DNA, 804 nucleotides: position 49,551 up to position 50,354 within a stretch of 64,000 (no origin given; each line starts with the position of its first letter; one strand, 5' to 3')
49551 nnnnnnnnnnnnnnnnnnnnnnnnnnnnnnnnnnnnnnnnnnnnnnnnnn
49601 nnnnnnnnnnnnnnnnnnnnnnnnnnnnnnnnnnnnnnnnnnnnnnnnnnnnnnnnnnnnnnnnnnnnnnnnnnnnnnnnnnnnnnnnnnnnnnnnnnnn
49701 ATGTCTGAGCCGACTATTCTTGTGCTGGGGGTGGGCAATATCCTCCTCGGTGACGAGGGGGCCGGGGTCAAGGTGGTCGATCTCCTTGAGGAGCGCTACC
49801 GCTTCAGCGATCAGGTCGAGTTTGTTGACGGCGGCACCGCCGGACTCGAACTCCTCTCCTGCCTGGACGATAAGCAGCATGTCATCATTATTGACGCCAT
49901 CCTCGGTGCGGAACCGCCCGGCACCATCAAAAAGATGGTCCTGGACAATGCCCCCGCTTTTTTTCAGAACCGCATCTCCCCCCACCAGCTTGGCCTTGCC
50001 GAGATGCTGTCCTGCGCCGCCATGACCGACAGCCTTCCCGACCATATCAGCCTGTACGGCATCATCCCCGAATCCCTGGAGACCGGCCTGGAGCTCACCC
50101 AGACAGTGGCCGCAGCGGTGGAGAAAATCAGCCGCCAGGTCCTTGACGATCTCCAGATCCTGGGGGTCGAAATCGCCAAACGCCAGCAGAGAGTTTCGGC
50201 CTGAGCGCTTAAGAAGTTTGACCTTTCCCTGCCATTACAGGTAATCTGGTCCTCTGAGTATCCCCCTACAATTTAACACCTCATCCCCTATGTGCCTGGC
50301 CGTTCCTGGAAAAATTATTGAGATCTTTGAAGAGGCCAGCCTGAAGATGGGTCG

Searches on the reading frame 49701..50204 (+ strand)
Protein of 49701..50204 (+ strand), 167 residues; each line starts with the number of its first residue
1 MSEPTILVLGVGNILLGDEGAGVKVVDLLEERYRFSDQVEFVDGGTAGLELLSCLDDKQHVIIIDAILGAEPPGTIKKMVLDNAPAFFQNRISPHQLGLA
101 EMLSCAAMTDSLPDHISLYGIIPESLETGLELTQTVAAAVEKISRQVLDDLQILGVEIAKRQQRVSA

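Call 6: search_protein_families(library=ncbifam, proteins=[window:49701-50204:+])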
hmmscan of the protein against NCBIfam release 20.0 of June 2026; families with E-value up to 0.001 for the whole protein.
window:49701-50204:+ (167 aa): 7 families
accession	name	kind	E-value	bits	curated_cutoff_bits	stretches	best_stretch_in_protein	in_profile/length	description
NF007777.0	PRK10466.1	equivalog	4.7e-54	182.6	190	1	6-163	3-161/164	HyaD/HybD family hydrogenase maturation endopeptidase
TIGR00140.1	hupD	subfamily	1.2e-44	151.9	151.8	1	6-154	1-150/151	HyaD/HybD family hydrogenase maturation endopeptidase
TIGR00072.1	hydrog_prot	superfamily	6.5e-44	149.4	47.45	1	7-150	1-144/145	hydrogenase maturation protease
NF007616.0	PRK10264.1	equivalog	2.8e-26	92.4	261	1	1-138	1-140/195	hydrogenase 1 maturation protease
NF045519.1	NiFeSe_H2_mat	exception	5e-21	75.1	190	1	6-147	3-143/152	NiFeSe hydrogenase maturation protease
TIGR00130.1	frhD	equivalog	6.1e-15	55.6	134.95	1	5-151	4-151/153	coenzyme F420-reducing hydrogenase, FrhD protein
TIGR00142.1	hycI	equivalog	1.9e-13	50.4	119.1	1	7-149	2-140/146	hydrogenase maturation peptidase HycI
